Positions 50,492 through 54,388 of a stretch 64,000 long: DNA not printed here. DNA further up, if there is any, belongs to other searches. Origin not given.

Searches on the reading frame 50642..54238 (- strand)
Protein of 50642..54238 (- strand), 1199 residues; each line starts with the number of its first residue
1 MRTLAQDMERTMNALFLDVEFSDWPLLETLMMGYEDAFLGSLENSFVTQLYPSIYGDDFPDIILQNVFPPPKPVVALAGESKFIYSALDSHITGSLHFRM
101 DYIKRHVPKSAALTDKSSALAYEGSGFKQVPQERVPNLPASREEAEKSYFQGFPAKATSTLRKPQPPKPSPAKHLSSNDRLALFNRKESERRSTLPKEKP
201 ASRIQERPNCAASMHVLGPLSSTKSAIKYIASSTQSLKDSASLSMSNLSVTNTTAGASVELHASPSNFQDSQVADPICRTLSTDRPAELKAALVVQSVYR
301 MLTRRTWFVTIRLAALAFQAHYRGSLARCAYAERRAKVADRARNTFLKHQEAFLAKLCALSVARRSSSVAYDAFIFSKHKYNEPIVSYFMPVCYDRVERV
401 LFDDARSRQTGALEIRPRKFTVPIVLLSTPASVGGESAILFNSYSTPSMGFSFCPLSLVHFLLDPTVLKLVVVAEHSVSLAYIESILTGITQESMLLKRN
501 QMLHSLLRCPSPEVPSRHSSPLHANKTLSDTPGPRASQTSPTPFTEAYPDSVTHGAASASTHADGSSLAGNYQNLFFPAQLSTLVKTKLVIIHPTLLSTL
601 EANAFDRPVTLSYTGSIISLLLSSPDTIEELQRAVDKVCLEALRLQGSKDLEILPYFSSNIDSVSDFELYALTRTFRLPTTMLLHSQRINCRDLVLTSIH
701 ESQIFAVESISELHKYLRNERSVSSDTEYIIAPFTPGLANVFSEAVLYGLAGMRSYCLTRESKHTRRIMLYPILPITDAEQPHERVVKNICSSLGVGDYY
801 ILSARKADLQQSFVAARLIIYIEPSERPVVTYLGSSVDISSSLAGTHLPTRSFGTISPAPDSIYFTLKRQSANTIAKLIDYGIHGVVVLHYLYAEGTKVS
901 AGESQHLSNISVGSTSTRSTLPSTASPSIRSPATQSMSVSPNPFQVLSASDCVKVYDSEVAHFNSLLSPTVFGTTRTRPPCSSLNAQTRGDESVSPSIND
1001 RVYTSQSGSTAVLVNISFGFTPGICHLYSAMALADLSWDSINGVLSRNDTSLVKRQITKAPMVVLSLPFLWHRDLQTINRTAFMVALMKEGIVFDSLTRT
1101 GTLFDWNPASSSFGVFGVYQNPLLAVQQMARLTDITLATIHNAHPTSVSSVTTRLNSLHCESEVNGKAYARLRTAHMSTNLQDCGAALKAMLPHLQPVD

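Call 33: search_protein_families(library=pfam, proteins=[window:50642-54238:-], max_evalue=0.001)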
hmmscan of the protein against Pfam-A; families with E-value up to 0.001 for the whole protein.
window:50642-54238:- (1199 aa): 1 family
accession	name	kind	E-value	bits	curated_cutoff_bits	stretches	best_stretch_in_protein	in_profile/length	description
PF00612.33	IQ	-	0.00075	19.5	20.3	0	314-331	3-20/21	IQ calmodulin-binding motif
